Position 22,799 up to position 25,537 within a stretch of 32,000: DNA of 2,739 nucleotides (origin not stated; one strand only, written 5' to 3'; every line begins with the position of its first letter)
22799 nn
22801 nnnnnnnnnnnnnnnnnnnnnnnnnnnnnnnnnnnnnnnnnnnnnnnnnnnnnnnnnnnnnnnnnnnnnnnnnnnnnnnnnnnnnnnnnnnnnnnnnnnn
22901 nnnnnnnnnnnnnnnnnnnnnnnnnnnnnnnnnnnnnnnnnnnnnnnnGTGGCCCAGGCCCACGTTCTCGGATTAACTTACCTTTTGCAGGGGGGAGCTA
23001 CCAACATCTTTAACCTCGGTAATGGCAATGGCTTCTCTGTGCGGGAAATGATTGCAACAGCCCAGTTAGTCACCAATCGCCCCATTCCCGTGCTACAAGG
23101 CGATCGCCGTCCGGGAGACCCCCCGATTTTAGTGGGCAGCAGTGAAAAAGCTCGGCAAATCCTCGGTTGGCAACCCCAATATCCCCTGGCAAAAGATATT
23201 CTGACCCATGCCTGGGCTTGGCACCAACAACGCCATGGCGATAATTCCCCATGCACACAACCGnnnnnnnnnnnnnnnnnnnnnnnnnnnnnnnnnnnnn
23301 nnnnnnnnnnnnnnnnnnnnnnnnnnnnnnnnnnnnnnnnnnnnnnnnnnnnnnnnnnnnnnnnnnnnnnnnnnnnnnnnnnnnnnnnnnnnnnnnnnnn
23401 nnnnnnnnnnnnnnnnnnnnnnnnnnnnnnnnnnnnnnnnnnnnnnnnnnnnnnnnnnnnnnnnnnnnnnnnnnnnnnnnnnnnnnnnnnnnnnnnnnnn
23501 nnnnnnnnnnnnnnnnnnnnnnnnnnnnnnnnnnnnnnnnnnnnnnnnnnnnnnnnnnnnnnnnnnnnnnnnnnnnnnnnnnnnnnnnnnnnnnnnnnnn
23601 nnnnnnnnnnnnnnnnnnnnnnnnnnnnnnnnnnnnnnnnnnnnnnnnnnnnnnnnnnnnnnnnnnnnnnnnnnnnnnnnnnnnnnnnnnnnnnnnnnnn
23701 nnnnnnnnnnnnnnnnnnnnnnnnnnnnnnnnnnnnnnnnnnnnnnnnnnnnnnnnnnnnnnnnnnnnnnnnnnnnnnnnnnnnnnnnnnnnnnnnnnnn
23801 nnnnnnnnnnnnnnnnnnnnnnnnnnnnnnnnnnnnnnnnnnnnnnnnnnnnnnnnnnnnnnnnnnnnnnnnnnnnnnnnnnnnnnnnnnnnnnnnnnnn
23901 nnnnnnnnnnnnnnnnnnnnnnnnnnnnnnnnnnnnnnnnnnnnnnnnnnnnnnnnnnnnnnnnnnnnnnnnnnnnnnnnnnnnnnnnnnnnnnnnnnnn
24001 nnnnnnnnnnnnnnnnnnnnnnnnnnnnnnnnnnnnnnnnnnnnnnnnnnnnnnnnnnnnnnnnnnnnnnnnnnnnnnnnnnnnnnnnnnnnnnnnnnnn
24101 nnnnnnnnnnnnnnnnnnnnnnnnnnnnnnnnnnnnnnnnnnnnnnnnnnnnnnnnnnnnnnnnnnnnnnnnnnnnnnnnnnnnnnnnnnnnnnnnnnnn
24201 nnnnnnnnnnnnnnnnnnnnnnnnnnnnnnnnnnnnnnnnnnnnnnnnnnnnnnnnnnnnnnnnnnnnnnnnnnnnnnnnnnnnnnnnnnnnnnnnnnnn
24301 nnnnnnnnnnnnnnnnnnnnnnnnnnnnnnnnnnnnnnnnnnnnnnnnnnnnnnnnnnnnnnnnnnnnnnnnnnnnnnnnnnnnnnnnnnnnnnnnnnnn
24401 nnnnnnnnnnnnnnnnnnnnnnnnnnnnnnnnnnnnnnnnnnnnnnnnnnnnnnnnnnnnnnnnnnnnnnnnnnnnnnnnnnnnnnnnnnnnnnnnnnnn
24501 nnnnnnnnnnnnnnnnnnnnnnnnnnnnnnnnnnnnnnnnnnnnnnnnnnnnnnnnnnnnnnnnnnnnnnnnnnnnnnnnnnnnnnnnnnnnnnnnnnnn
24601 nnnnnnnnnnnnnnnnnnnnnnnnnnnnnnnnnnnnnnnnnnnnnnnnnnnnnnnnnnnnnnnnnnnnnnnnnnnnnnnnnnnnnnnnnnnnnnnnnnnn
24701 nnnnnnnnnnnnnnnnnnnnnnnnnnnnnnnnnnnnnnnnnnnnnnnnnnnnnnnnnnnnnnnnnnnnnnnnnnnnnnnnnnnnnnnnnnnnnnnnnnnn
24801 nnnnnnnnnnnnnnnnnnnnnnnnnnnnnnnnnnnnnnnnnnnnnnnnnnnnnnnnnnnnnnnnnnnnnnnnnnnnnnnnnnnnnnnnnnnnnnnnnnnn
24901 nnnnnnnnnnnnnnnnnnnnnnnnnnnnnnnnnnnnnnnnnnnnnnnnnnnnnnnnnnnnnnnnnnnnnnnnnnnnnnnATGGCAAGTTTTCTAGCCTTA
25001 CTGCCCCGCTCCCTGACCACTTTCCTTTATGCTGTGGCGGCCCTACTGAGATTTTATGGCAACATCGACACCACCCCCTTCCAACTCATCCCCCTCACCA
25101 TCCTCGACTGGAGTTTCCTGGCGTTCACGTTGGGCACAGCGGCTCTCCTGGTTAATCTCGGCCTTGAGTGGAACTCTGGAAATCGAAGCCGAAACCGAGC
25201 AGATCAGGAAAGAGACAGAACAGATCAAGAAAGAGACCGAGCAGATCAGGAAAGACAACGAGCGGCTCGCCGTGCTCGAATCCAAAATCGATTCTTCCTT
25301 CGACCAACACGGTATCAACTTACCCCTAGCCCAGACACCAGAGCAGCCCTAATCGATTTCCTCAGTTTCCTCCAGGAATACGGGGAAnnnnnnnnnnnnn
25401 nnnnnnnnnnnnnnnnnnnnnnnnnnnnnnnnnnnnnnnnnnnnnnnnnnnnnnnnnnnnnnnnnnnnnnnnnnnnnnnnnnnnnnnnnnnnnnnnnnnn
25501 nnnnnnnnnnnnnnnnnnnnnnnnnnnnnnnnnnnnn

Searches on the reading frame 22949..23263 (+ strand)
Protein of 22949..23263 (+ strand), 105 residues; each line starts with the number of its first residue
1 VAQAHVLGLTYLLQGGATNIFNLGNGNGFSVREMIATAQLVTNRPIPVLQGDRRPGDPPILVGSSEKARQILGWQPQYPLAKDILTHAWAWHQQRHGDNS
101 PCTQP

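Call 50: search_protein_families(library=pfam, proteins=[window:22949-23263:+], max_evalue=0.001)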
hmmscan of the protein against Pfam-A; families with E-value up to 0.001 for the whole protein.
window:22949-23263:+ (105 aa): 1 family
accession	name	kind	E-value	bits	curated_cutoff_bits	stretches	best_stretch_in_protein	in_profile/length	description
PF16363.11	GDP_Man_Dehyd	-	7.3e-05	22.8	27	1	20-81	244-326/332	GDP-mannose 4,6 dehydratase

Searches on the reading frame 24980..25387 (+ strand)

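Call 24: search_protein_families(library=pfam, proteins=[window:24980-25387:+], max_evalue=0.01)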
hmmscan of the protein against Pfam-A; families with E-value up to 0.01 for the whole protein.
window:24980-25387:+ (136 aa): 0 families

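Call 41: search_protein_families(library=phrogs, proteins=[window:24980-25387:+], max_evalue=0.01)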
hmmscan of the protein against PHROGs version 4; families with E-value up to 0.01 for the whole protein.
window:24980-25387:+ (136 aa): 1 family
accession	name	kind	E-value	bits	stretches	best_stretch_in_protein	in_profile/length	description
phrog_20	-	lysis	0.0075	17.1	1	13-102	36-120/151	holin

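Call 42: search_protein_families(library=padloc, proteins=[window:24980-25387:+], max_evalue=0.01)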
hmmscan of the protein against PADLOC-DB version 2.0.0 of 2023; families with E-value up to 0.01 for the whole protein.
window:24980-25387:+ (136 aa): 0 families

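Call 43: search_protein_families(library=ncbifam, proteins=[window:24980-25387:+], max_evalue=0.01)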
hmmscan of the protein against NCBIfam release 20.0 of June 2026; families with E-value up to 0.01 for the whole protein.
window:24980-25387:+ (136 aa): 1 family
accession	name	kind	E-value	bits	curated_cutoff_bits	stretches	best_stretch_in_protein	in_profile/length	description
TIGR02209.1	ftsL_broad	equivalog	0.0053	16.7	42.45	1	46-103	8-65/85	cell division protein FtsL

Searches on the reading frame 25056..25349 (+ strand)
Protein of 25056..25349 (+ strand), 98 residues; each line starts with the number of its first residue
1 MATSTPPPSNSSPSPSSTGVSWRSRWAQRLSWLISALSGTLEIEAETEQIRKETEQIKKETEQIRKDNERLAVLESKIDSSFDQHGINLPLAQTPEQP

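Call 24: search_protein_families(library=pfam, proteins=[window:25056-25349:+], max_evalue=0.01)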
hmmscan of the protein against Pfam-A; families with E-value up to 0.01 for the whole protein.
window:25056-25349:+ (98 aa): 1 family
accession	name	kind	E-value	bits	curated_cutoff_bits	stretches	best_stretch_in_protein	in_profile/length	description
PF12052.13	VGCC_beta4Aa_N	-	1.7e-05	25.1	25.1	0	35-56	8-29/41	Voltage gated calcium channel subunit beta domain 4Aa N terminal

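Call 41: search_protein_families(library=phrogs, proteins=[window:25056-25349:+], max_evalue=0.01)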
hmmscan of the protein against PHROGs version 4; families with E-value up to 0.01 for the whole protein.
window:25056-25349:+ (98 aa): 0 families

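Call 42: search_protein_families(library=padloc, proteins=[window:25056-25349:+], max_evalue=0.01)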
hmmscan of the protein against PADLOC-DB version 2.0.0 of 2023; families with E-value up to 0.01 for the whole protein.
window:25056-25349:+ (98 aa): 1 family
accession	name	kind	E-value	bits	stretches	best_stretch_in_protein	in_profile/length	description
PDLC01151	HTH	-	0.0098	13.4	0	35-75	202-245/330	"Two HTH domains (N-terminal xre and C-therminal Sigma70_ECF), the C-terminal domain often fused to Cas6 (see WP_0065099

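Call 43: search_protein_families(library=ncbifam, proteins=[window:25056-25349:+], max_evalue=0.01)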
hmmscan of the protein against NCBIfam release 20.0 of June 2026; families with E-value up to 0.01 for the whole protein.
window:25056-25349:+ (98 aa): 4 families
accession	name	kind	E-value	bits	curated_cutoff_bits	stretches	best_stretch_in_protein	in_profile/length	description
NF045487.1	ASRP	equivalog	1.2e-05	24.2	300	1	28-80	108-160/593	archaea-specific SMC-related protein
NF010520.0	PRK13922.13-5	equivalog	0.0011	18.3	343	1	21-75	45-99/263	rod shape-determining protein MreC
NF047516.1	LA_3659_fam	equivalog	0.0058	16.2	36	1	40-80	105-145/221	LA_3659 family protein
NF047514.1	SpiroCoCo_N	equivalog_domain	0.0058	16.2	75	1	40-80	105-145/221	SpiroCoCo family coiled-coil protein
